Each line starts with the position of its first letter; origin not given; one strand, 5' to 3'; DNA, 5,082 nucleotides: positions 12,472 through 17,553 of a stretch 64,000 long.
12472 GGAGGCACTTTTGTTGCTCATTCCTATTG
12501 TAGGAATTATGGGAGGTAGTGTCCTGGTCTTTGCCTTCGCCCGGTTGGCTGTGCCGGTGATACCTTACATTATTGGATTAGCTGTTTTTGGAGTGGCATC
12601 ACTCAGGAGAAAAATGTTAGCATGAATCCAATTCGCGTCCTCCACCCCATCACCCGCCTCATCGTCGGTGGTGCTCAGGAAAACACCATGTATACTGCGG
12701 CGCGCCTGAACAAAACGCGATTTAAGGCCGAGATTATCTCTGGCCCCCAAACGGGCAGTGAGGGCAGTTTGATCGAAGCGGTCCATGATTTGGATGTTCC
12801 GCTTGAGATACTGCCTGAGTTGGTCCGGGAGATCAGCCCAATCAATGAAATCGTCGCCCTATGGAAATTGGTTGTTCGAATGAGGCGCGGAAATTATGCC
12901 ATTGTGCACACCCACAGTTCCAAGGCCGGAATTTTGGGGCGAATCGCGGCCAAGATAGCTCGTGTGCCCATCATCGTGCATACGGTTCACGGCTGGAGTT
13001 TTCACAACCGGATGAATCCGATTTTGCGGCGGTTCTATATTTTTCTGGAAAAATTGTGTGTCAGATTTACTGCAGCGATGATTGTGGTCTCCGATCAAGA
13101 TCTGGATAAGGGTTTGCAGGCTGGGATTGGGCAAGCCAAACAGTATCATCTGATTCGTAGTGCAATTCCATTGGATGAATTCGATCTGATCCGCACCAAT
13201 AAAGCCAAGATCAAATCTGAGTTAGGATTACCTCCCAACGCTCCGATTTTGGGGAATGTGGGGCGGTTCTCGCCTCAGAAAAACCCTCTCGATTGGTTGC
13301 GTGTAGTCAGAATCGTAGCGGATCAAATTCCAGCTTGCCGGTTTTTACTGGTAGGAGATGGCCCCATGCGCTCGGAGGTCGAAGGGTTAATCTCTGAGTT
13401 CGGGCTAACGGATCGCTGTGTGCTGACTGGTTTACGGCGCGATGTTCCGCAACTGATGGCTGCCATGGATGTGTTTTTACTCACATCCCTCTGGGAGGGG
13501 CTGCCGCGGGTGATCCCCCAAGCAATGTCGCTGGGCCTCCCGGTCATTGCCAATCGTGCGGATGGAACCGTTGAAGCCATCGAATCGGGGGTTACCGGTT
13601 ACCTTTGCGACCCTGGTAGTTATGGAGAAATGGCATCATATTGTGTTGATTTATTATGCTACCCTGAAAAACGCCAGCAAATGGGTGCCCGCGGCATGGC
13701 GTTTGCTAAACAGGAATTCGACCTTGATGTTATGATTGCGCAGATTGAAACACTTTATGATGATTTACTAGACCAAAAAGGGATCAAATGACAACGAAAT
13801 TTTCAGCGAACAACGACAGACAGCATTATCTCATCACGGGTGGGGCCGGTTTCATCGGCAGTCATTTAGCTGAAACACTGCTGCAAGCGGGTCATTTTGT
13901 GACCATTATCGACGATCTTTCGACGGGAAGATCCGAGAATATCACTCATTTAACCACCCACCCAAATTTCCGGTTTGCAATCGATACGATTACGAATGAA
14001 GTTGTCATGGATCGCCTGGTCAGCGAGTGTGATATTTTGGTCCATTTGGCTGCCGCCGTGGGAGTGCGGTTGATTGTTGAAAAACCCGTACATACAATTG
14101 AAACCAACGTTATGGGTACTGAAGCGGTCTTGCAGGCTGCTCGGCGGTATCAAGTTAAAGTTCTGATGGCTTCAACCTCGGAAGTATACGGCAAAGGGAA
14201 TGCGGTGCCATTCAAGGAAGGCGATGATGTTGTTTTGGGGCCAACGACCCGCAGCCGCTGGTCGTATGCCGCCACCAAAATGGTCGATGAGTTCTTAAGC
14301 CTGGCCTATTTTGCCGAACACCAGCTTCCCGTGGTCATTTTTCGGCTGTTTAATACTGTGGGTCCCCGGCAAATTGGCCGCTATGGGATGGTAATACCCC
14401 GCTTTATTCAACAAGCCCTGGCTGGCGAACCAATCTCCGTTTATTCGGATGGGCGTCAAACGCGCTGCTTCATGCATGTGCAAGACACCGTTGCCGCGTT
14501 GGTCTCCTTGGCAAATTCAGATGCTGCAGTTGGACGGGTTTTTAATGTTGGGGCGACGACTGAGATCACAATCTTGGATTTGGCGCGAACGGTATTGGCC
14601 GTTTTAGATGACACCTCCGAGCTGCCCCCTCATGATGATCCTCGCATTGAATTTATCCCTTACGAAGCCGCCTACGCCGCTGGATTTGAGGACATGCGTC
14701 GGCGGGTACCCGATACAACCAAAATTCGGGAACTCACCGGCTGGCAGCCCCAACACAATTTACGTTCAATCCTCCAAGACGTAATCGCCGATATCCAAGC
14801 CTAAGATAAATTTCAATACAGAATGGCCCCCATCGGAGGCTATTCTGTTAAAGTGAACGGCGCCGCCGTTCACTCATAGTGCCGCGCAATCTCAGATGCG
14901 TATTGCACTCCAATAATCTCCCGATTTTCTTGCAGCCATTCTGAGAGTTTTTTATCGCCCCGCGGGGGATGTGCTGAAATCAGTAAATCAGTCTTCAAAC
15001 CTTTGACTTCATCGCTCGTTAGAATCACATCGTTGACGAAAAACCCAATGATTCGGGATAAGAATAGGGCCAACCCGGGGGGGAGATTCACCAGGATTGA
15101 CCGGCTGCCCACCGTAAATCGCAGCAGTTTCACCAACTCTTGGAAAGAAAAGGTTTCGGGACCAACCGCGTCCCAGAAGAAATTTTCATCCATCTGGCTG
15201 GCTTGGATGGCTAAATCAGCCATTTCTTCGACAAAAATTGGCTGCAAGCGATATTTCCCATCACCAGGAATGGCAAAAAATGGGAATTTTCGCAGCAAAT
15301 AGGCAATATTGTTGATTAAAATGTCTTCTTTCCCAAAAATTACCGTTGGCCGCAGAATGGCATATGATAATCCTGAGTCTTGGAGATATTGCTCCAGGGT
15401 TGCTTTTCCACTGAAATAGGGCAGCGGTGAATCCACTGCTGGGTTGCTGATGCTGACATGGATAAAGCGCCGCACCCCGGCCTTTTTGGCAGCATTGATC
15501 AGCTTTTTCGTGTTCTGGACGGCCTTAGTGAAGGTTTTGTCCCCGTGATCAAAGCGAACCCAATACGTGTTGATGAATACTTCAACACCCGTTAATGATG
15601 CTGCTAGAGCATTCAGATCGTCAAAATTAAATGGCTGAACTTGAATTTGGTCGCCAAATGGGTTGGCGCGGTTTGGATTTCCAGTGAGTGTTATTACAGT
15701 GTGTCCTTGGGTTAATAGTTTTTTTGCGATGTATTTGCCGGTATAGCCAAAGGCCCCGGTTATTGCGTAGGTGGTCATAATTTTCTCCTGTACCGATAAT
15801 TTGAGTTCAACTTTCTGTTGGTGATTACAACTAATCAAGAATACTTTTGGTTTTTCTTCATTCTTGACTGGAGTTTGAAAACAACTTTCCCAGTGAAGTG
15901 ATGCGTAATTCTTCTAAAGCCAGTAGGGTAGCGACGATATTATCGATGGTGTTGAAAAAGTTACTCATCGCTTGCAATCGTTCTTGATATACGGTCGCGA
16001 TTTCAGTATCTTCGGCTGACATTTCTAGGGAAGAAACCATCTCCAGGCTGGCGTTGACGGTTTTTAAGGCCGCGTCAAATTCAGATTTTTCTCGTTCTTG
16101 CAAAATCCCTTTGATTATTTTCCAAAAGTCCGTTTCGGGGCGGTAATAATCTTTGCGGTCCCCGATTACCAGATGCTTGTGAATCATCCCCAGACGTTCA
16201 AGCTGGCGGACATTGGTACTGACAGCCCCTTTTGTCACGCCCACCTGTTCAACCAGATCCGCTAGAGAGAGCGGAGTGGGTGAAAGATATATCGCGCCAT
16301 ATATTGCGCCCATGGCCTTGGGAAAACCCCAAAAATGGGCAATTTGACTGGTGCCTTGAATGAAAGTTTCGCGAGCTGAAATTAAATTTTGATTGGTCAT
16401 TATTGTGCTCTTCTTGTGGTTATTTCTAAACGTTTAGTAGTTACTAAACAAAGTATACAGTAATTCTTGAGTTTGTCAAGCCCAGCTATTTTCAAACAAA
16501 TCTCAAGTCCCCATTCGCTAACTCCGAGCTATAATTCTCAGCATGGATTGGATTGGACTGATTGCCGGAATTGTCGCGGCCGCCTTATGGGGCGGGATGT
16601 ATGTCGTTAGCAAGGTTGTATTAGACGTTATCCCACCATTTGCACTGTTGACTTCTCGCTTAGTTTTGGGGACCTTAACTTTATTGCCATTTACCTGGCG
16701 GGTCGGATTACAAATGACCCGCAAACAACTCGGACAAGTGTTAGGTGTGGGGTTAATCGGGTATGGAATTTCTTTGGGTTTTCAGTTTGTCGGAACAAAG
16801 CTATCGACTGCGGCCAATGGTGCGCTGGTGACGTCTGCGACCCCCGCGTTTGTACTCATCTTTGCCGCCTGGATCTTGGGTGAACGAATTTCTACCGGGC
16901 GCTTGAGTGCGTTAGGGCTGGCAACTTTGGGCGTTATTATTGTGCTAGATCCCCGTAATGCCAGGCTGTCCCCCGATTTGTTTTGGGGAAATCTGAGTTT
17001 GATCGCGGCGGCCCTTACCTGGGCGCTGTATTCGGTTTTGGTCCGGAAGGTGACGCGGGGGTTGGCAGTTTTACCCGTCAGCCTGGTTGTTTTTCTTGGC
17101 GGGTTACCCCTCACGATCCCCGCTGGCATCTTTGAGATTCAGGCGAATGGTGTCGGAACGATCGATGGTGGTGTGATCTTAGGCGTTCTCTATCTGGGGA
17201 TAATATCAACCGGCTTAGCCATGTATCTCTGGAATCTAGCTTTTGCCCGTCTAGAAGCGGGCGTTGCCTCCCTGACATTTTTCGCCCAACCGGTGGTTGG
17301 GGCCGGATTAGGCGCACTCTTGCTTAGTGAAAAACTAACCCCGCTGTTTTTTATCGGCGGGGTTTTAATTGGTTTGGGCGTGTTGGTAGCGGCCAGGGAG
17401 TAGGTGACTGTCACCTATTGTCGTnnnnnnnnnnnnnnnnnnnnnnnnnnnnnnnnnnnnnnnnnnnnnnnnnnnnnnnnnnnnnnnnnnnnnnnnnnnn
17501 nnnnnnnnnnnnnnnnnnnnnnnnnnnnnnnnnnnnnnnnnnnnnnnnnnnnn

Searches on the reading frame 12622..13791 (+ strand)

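Call 42: search_protein_families(library=pfam, proteins=[window:12622-13791:+], max_evalue=0.00001)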
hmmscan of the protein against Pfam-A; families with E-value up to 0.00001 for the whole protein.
window:12622-13791:+ (389 aa): 5 families
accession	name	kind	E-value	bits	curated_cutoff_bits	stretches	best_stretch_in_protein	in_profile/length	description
PF00534.26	Glycos_transf_1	-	1.9e-30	106.1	26.4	1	194-358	2-169/172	Glycosyl transferases group 1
PF13692.12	Glyco_trans_1_4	-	3.9e-29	102.2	27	1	208-345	2-140/142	Glycosyl transferases group 1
PF13579.12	Glyco_trans_4_4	-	1.4e-15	58.4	29.7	1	16-169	1-147/158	Glycosyl transferase 4-like domain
PF13439.12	Glyco_transf_4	-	3.8e-13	50.3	28.5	1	15-170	1-155/170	Glycosyltransferase Family 4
PF13477.12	Glyco_trans_4_2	-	2.6e-07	31.3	23.4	1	54-155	47-137/139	Glycosyl transferase 4-like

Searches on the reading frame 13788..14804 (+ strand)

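Call 42: search_protein_families(library=pfam, proteins=[window:13788-14804:+], max_evalue=0.00001)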
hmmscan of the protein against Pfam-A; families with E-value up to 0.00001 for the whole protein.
window:13788-14804:+ (338 aa): 6 families
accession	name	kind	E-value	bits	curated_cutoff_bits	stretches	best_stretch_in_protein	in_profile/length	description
PF16363.11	GDP_Man_Dehyd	-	3.2e-61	208.1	27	1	15-331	1-331/332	GDP-mannose 4,6 dehydratase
PF01370.27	Epimerase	-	1e-55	189.2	20.9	1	15-255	2-240/240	NAD dependent epimerase/dehydratase family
PF02719.21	Polysacc_synt_2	-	1.9e-22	80.2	20.2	2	15-130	2-128/293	Polysaccharide biosynthesis protein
PF01073.25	3Beta_HSD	-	7.9e-14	51.8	22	1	15-168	1-154/280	3-beta hydroxysteroid dehydrogenase/isomerase family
PF07993.18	NAD_binding_4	-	6.5e-13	48.9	20.1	1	74-198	82-215/258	Male sterility protein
PF04321.23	RmlD_sub_bind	-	6.5e-10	39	27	1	14-288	3-239/287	RmlD substrate binding domain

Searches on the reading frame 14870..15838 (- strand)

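Call 42: search_protein_families(library=pfam, proteins=[window:14870-15838:-], max_evalue=0.00001)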
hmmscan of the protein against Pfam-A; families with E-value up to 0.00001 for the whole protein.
window:14870-15838:- (322 aa): 4 families
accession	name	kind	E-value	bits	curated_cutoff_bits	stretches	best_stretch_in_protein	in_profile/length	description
PF13460.12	NAD_binding_10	-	2.8e-18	66.9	27.2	1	28-167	1-146/184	NAD(P)H-binding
PF01370.27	Epimerase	-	2.3e-14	53.9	20.9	1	26-216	3-227/240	NAD dependent epimerase/dehydratase family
PF05368.20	NmrA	-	1.2e-13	51.8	27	1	25-161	6-143/298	NmrA-like family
PF01073.25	3Beta_HSD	-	8.9e-08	31.9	22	0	25-131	1-117/280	3-beta hydroxysteroid dehydrogenase/isomerase family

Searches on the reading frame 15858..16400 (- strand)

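Call 42: search_protein_families(library=pfam, proteins=[window:15858-16400:-], max_evalue=0.00001)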
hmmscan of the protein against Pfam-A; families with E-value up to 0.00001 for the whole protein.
window:15858-16400:- (180 aa): 1 family
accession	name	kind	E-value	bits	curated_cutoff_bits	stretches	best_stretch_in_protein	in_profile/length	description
PF12802.13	MarR_2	-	6.7e-07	29.8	27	1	36-83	13-60/61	MarR family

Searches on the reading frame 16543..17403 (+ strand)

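Call 42: search_protein_families(library=pfam, proteins=[window:16543-17403:+], max_evalue=0.00001)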
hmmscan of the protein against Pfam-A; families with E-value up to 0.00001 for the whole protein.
window:16543-17403:+ (286 aa): 1 family
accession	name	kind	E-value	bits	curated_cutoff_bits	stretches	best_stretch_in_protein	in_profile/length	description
PF00892.27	EamA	-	4.1e-42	144.1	28.2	2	4-135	2-134/135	EamA-like transporter family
